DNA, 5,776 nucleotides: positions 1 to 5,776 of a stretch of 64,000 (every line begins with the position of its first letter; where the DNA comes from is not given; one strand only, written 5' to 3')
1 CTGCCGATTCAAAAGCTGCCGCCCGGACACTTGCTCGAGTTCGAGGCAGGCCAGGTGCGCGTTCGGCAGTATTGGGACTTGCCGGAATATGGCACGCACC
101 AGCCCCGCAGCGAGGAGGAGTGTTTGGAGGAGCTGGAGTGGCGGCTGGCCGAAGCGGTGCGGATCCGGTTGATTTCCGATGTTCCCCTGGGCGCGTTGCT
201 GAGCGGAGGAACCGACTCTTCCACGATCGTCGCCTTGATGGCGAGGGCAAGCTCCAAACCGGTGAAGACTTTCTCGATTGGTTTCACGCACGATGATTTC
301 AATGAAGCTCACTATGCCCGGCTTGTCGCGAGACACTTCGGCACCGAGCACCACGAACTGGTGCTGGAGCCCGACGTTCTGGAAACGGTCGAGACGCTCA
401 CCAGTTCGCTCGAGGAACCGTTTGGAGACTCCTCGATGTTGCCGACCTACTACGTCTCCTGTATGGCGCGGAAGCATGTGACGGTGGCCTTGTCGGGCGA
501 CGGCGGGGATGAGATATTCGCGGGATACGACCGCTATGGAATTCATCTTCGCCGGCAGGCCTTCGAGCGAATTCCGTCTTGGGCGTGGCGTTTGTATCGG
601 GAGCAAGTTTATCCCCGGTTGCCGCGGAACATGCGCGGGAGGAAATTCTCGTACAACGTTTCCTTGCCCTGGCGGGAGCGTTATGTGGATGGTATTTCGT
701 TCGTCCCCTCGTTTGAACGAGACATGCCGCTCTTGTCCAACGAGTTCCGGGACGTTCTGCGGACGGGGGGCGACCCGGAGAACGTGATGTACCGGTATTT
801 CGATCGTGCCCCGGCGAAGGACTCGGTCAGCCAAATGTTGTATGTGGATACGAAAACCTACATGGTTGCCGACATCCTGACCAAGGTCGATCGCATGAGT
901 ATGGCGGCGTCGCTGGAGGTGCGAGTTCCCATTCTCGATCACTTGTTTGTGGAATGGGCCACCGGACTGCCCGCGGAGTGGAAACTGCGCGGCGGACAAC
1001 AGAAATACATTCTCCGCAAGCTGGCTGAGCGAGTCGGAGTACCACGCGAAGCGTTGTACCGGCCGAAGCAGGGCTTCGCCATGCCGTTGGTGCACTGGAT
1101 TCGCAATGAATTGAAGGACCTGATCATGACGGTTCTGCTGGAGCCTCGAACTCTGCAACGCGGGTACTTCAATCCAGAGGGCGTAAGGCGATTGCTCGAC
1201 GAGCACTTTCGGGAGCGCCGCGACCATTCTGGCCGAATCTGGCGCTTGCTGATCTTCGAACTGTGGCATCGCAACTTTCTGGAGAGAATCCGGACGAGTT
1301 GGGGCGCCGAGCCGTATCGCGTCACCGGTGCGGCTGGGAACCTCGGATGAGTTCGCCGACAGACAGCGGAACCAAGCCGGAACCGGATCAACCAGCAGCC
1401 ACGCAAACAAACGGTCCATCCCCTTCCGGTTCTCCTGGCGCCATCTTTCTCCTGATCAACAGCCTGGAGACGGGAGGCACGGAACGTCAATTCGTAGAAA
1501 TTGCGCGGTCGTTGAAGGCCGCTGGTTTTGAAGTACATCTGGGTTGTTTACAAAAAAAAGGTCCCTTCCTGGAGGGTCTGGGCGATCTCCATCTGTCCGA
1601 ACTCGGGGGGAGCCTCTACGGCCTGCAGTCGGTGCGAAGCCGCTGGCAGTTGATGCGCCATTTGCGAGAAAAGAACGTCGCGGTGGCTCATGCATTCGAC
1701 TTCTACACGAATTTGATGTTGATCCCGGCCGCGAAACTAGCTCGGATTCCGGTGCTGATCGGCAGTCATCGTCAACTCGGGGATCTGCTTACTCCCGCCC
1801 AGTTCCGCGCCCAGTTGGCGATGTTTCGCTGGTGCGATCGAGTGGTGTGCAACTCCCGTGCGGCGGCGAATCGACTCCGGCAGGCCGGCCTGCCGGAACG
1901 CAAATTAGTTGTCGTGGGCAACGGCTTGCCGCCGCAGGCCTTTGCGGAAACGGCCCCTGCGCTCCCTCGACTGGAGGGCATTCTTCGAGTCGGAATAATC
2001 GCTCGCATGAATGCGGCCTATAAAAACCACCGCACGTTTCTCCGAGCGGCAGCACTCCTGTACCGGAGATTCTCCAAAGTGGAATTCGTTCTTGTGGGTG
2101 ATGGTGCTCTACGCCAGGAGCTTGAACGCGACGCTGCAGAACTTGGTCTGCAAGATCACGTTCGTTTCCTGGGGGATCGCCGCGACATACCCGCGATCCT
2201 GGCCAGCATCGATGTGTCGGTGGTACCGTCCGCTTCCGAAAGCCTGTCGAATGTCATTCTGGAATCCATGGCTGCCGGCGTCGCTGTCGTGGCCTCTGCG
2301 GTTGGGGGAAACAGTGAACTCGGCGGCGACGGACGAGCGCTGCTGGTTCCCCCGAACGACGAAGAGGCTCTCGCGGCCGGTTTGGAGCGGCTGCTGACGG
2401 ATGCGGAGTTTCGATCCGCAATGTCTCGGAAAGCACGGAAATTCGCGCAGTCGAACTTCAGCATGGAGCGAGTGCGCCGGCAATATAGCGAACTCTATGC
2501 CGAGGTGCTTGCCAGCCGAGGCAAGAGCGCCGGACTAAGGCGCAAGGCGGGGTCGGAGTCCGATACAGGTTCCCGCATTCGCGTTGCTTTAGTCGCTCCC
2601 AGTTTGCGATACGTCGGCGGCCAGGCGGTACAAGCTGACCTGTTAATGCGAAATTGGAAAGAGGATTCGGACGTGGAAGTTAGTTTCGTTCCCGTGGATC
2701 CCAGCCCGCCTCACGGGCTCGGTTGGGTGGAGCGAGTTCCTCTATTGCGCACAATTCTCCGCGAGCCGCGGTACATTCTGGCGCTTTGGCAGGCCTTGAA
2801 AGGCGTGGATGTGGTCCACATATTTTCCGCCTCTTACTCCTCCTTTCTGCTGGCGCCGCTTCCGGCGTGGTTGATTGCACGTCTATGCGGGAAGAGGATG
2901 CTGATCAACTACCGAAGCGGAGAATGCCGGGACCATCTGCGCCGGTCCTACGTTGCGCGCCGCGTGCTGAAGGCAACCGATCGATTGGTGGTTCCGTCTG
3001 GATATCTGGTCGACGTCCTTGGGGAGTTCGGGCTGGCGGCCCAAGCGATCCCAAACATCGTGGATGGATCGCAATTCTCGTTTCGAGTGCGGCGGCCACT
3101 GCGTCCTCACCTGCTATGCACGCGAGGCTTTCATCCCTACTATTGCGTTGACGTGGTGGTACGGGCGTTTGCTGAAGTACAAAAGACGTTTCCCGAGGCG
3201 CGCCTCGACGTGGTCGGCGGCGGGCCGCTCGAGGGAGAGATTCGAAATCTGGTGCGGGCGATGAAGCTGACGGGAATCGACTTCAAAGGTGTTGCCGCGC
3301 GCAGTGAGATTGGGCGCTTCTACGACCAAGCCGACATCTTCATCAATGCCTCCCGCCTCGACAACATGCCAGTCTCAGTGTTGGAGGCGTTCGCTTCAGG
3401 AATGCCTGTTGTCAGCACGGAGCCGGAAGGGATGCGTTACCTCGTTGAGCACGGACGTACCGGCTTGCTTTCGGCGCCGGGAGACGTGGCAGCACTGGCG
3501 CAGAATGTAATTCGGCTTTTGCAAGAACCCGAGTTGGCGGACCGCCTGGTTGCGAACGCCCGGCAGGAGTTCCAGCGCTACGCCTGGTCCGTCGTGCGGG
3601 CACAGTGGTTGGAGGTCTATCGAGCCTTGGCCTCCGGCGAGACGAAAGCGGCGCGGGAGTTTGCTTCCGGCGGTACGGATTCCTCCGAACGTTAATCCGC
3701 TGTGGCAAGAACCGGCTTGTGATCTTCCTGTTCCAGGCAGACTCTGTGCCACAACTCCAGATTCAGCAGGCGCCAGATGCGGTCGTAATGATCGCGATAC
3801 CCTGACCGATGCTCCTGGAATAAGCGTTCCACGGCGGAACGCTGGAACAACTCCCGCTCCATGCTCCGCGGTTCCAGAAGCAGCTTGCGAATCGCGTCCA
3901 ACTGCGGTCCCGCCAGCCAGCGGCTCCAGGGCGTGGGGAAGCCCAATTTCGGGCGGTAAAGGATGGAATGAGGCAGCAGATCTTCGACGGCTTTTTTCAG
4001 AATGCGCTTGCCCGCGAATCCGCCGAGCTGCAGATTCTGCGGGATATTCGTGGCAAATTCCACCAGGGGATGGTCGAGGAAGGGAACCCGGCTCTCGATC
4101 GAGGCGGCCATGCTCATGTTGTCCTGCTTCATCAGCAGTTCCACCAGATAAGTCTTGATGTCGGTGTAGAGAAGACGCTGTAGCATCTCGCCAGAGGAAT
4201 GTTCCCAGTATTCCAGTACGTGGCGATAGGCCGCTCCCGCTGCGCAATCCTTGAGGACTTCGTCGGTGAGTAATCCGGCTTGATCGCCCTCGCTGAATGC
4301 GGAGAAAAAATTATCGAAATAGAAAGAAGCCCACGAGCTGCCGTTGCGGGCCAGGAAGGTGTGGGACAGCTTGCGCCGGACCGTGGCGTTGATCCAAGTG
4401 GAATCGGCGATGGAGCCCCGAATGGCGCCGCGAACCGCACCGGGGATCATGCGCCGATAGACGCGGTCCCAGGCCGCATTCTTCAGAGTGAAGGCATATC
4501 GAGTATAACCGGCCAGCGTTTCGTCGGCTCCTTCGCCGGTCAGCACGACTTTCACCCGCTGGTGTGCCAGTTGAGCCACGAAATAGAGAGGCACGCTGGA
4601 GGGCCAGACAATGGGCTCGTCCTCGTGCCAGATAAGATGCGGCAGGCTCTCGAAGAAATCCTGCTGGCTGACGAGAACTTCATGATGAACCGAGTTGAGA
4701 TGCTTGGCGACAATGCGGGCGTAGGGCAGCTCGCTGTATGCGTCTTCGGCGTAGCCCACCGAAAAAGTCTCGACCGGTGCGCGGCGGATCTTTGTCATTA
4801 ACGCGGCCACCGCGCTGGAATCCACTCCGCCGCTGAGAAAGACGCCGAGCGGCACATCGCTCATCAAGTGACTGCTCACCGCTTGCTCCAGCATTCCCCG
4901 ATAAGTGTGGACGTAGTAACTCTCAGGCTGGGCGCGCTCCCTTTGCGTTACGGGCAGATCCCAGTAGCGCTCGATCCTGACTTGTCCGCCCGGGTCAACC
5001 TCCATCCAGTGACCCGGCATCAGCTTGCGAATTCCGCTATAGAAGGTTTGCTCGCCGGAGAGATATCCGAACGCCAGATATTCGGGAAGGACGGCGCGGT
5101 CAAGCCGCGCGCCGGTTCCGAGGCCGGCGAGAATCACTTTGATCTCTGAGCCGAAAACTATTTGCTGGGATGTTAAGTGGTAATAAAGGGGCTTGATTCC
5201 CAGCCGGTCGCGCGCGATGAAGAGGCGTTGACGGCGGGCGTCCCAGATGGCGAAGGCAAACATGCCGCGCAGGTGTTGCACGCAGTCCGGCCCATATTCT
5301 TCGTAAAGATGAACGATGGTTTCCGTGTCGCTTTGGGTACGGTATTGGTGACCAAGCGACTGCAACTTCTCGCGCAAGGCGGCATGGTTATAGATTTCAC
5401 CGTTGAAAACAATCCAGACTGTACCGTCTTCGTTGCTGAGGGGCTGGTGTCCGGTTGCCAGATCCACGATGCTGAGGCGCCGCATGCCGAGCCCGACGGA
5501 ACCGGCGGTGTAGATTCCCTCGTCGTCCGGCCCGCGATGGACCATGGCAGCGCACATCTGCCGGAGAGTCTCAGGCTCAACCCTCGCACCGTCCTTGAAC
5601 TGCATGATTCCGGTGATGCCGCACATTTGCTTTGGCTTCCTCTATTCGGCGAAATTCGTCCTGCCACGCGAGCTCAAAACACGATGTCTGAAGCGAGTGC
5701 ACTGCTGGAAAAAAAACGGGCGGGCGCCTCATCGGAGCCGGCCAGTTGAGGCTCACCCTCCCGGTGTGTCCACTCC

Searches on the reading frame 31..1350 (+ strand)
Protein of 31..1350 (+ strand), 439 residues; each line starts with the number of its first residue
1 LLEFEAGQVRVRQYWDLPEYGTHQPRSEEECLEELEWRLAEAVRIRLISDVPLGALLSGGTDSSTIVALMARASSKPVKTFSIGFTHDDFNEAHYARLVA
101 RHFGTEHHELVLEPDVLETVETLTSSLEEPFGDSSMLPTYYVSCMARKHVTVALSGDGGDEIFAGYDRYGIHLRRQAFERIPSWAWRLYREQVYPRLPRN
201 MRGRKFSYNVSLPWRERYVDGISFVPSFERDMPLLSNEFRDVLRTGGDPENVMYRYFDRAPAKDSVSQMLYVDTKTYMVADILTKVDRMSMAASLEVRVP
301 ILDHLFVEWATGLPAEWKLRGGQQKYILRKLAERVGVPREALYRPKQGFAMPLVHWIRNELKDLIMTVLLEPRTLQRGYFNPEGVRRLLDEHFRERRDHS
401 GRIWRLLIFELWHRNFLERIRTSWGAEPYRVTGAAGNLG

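Call 9: search_protein_families(library=pfam, proteins=[window:31-1350:+], max_evalue=0.001)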
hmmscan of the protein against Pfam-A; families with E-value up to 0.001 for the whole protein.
window:31-1350:+ (439 aa): 2 families
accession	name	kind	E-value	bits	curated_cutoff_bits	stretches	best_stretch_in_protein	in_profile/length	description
PF00733.27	Asn_synthase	-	2.8e-109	366.5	21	1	36-414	3-354/354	Asparagine synthase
PF06508.19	QueC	-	0.00019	21.4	22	1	56-113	5-61/210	Queuosine biosynthesis protein QueC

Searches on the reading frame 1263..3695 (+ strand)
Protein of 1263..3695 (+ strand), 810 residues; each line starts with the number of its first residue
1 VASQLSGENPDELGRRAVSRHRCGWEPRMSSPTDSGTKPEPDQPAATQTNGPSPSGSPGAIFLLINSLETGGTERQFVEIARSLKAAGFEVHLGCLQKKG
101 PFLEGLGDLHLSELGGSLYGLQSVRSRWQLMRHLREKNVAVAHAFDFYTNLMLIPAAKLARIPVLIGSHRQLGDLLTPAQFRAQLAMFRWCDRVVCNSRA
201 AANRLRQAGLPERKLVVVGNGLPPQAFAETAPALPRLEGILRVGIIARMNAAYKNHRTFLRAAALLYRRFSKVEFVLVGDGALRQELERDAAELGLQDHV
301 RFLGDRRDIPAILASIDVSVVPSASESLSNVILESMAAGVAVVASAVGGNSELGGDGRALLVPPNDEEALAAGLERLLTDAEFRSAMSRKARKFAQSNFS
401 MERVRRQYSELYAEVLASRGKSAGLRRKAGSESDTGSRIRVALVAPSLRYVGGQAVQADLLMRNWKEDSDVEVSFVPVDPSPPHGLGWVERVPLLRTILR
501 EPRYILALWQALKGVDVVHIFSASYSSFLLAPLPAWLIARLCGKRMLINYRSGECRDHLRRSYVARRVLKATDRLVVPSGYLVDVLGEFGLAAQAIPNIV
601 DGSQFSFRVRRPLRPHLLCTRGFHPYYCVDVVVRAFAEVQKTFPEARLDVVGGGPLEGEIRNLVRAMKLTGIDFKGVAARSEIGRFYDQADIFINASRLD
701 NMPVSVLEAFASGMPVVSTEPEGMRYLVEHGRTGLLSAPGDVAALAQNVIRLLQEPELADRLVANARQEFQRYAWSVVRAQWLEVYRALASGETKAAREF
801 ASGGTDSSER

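Call 9: search_protein_families(library=pfam, proteins=[window:1263-3695:+], max_evalue=0.001)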
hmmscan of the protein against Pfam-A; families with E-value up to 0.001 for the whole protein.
window:1263-3695:+ (810 aa): 6 families
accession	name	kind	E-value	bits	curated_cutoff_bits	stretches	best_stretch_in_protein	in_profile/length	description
PF13692.12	Glyco_trans_1_4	-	4.3e-66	222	27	2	242-380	3-142/142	Glycosyl transferases group 1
PF00534.26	Glycos_transf_1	-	1.1e-64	217.6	26.4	2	252-393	26-171/172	Glycosyl transferases group 1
PF13439.12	Glyco_transf_4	-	8.2e-34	117.5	28.5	2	71-224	2-168/170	Glycosyltransferase Family 4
PF13579.12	Glyco_trans_4_4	-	2e-22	80.7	29.7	2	71-221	1-158/158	Glycosyl transferase 4-like domain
PF13524.12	Glyco_trans_1_2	-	1.1e-17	64.8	25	2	639-780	9-139/144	Glycosyl transferase-like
PF20706.3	GT4-conflict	-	8.2e-10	38.6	26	1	201-353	157-319/385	Family 4 Glycosyltransferase in conflict systems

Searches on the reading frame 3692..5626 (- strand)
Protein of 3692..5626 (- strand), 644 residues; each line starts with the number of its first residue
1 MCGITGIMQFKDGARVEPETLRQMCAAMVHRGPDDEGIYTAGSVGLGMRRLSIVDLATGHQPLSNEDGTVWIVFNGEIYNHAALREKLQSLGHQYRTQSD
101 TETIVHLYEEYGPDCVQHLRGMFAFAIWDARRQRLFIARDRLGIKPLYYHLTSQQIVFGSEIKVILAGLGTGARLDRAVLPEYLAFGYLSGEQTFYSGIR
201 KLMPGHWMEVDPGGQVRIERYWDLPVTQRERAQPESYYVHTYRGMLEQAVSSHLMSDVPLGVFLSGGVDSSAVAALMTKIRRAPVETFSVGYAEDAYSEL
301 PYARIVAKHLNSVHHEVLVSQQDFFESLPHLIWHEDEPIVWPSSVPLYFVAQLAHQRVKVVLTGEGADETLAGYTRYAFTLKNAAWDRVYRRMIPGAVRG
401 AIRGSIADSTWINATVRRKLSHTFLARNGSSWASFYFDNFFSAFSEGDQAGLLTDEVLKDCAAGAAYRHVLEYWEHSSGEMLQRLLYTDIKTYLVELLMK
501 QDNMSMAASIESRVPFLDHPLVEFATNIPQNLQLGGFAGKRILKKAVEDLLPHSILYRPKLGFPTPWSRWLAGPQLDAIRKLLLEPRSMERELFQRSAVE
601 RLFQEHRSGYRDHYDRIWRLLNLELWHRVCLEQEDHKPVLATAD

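Call 9: search_protein_families(library=pfam, proteins=[window:3692-5626:-], max_evalue=0.001)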
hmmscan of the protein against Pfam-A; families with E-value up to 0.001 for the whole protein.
window:3692-5626:- (644 aa): 5 families
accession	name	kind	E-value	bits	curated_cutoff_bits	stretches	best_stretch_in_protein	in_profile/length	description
PF00733.27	Asn_synthase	-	3.6e-103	346.4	21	1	242-628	2-354/354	Asparagine synthase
PF13537.11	GATase_7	-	1.4e-50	170.8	25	1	49-167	2-123/123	Glutamine amidotransferase domain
PF13522.11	GATase_6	-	4.1e-47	159.9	27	1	33-161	1-130/130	Glutamine amidotransferase domain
PF12481.13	DUF3700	-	8e-06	25.9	27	1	70-170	77-181/228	Aluminium induced protein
PF06508.19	QueC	-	0.00072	19.5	22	0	262-319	4-60/210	Queuosine biosynthesis protein QueC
